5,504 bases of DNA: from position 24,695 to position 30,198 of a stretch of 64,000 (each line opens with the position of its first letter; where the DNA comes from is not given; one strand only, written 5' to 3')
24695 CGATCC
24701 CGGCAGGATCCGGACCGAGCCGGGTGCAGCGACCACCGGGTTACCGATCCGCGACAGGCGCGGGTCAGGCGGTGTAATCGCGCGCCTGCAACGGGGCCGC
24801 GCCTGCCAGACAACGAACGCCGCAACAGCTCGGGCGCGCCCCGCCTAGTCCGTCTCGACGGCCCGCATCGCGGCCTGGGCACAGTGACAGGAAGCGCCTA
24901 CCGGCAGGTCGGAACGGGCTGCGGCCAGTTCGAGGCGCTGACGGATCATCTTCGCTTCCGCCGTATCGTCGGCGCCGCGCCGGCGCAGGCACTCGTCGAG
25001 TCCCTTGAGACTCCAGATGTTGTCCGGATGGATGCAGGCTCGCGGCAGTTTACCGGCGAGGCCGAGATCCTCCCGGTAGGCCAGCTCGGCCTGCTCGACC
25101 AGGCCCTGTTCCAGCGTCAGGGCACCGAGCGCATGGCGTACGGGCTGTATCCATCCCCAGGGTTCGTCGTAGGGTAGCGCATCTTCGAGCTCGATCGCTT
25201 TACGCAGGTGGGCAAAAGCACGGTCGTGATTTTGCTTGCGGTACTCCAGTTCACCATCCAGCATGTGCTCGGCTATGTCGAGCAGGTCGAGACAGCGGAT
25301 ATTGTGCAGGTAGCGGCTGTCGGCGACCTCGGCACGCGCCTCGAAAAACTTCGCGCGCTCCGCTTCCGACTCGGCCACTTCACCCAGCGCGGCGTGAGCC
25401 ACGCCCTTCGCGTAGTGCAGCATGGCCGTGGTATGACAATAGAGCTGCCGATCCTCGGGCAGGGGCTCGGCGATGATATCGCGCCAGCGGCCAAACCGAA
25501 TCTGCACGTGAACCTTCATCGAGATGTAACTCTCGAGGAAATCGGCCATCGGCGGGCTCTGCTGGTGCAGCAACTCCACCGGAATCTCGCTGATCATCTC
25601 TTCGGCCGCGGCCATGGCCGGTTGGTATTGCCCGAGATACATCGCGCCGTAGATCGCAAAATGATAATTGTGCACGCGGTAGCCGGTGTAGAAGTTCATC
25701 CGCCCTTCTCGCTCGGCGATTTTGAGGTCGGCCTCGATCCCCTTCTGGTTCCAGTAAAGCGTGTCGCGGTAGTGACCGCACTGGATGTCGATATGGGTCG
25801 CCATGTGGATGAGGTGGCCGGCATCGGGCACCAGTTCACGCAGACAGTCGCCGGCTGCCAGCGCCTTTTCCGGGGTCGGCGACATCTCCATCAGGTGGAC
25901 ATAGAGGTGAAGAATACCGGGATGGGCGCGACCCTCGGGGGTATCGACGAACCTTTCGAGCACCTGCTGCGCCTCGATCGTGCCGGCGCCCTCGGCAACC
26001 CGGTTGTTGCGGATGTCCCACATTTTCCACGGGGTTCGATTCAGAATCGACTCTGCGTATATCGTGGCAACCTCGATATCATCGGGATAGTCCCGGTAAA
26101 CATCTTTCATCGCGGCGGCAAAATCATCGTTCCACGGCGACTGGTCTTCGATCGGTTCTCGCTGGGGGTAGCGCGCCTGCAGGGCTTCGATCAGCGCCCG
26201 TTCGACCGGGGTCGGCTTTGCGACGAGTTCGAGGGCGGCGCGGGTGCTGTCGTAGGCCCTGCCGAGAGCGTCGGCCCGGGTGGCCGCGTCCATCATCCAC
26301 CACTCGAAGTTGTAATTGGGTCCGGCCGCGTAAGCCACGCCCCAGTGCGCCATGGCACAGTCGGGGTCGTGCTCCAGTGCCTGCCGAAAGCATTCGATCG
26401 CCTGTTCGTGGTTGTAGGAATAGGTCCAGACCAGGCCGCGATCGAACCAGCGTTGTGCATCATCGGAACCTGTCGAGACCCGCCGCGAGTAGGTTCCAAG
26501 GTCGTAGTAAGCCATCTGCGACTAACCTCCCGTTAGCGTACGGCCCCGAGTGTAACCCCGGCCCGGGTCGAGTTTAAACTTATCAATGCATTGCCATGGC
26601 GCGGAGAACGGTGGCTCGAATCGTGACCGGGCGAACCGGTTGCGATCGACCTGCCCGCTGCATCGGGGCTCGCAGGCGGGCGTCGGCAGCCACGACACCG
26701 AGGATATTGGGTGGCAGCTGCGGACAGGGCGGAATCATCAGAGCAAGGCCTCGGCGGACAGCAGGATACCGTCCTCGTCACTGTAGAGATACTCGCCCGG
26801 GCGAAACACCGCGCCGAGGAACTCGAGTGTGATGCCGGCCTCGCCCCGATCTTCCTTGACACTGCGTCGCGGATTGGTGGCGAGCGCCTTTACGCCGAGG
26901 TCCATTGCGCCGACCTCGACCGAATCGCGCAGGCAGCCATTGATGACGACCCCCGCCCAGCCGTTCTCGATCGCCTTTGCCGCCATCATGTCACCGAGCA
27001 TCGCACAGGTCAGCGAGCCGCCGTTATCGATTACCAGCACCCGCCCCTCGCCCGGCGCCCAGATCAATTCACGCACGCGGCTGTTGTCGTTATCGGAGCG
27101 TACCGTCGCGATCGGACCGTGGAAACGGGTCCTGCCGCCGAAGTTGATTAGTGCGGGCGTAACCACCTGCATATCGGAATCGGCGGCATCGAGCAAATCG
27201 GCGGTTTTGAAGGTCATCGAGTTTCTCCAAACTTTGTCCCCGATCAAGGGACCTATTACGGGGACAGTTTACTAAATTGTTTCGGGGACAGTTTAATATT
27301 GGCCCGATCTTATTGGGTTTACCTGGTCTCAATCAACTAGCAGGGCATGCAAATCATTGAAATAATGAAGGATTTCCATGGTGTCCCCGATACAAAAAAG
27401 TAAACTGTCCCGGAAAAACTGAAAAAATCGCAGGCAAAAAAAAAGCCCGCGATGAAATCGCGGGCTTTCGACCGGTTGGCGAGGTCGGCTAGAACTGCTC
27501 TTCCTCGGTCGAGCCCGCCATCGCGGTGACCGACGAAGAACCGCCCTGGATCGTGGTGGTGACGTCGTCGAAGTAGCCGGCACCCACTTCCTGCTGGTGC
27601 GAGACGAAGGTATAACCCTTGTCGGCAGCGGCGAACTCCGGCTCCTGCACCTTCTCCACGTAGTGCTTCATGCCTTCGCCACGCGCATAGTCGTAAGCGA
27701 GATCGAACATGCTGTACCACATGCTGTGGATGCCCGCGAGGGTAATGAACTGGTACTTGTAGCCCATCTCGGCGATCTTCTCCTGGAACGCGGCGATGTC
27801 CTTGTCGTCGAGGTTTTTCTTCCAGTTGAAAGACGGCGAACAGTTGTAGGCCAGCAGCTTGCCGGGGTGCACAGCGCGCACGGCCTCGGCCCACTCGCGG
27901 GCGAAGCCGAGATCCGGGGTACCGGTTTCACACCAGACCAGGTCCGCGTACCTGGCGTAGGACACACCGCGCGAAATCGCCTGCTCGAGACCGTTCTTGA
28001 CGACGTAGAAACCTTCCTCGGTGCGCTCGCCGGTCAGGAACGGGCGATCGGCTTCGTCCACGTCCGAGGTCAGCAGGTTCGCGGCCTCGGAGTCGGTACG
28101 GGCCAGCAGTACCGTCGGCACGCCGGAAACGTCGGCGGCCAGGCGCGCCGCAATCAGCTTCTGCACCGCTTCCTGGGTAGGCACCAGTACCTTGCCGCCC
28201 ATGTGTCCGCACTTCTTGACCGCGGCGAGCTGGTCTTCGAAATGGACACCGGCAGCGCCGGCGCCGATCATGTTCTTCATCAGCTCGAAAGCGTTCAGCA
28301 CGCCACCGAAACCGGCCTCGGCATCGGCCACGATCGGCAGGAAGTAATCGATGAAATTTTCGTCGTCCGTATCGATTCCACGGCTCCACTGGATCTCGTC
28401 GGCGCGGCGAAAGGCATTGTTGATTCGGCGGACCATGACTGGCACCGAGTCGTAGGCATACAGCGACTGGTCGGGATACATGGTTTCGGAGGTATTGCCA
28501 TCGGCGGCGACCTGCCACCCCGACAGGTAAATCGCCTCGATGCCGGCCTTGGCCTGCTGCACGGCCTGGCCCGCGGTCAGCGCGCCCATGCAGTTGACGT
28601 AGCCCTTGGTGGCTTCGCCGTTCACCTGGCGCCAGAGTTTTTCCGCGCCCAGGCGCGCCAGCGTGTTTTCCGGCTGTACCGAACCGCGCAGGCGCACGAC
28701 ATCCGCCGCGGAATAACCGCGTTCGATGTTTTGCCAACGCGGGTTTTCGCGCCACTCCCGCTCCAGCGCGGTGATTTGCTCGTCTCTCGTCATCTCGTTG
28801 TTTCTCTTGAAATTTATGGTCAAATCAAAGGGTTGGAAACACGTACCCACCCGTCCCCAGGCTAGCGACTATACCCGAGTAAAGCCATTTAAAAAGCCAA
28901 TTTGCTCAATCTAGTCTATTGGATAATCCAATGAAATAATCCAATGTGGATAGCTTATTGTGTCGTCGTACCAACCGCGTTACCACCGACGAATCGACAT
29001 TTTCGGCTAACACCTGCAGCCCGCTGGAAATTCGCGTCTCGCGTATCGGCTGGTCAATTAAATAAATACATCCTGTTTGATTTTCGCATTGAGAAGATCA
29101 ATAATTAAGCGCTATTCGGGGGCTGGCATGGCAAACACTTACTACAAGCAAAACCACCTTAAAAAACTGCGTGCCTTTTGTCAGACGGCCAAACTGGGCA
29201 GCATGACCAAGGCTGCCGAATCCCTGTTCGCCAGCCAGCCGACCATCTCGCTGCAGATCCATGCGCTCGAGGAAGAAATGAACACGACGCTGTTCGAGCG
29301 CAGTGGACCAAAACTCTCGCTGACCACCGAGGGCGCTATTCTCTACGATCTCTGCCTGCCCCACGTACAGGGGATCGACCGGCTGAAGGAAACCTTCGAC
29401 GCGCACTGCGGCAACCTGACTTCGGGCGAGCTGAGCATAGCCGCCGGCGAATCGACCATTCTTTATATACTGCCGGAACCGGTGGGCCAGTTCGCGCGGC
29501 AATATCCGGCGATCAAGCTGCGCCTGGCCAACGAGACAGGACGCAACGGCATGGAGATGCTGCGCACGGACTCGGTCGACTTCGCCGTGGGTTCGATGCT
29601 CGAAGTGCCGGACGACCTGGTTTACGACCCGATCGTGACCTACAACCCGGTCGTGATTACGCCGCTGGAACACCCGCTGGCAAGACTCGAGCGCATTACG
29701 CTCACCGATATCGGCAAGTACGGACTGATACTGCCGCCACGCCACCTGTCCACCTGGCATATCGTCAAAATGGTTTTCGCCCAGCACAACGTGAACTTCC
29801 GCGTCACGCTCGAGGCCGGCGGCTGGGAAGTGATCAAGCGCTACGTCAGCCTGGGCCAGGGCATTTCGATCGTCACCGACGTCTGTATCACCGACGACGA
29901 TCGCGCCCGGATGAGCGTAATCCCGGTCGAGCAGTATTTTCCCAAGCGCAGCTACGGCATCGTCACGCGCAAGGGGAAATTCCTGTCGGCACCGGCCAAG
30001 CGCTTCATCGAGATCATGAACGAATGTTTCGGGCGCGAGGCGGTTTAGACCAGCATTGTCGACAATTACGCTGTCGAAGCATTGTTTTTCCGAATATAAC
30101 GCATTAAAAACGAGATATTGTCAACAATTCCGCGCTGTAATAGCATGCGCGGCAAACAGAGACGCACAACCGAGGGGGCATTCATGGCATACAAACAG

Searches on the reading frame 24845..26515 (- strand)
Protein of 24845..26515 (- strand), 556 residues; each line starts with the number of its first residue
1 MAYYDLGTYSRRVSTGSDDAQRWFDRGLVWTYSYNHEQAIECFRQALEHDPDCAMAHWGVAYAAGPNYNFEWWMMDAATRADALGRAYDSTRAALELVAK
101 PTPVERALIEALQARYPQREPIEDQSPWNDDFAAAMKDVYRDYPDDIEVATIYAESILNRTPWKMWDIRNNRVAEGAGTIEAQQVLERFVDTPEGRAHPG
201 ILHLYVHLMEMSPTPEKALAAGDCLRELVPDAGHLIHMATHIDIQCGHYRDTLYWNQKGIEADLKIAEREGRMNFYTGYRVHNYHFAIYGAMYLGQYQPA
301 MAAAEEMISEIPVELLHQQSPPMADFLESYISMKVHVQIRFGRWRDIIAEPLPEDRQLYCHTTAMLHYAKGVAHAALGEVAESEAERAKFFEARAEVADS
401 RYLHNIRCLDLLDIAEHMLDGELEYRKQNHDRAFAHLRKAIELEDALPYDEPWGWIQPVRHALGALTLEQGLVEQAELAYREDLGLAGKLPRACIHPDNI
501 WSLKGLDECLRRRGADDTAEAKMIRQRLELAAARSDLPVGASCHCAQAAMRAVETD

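Call 25: search_protein_families(library=pfam, proteins=[window:24845-26515:-], max_evalue=0.00001)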
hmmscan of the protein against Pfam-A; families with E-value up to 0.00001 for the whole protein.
window:24845-26515:- (556 aa): 2 families
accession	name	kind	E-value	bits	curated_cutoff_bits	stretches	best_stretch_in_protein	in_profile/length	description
PF07719.23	TPR_2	-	1.2e-08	34.9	27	0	21-53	2-34/34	Tetratricopeptide repeat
PF00515.34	TPR_1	-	2.6e-08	33.8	27.8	0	23-53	4-34/34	Tetratricopeptide repeat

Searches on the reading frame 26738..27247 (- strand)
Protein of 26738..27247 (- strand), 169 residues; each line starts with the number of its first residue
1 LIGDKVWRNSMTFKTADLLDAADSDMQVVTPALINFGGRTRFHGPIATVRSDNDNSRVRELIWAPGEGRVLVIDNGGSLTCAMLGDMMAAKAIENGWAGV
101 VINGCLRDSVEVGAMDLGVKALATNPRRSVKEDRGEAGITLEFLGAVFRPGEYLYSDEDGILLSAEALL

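Call 103: search_protein_families(library=pfam, proteins=[window:26738-27247:-], max_evalue=0.00001)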
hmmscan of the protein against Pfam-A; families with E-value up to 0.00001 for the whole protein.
window:26738-27247:- (169 aa): 1 family
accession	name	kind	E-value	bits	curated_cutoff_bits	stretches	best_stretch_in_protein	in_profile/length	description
PF03737.21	RraA-like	-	2.7e-41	141.7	24.5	1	15-162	1-151/152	Aldolase/RraA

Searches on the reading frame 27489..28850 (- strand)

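Call 25: search_protein_families(library=pfam, proteins=[window:27489-28850:-], max_evalue=0.00001)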
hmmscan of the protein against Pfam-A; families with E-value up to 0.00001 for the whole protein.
window:27489-28850:- (453 aa): 2 families
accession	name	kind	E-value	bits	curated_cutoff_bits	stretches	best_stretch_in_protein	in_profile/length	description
PF00463.27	ICL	-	6.8e-110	368.5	26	2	31-274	6-253/526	Isocitrate lyase family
PF13714.12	PEP_mutase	-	1.5e-14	54.6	31.5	1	99-265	25-151/240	Phosphoenolpyruvate phosphomutase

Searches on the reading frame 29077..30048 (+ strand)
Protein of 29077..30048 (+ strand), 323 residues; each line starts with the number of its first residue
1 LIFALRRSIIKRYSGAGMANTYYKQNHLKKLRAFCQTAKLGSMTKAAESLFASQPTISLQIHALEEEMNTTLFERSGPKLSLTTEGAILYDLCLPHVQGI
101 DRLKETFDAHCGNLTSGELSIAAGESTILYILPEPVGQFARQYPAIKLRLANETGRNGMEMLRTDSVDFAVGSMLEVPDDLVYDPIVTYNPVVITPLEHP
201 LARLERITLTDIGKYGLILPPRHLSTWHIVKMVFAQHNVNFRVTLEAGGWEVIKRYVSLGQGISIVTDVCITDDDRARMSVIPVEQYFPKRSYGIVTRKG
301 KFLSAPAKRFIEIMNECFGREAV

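Call 25: search_protein_families(library=pfam, proteins=[window:29077-30048:+], max_evalue=0.00001)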
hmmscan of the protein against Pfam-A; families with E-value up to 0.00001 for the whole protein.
window:29077-30048:+ (323 aa): 2 families
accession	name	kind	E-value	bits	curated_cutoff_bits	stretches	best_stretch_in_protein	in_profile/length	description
PF03466.25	LysR_substrate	-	5.2e-41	140.8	28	1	114-315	3-205/209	LysR substrate binding domain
PF00126.33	HTH_1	-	2.5e-19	69.4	26.6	1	28-86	1-59/60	Bacterial regulatory helix-turn-helix protein, lysR family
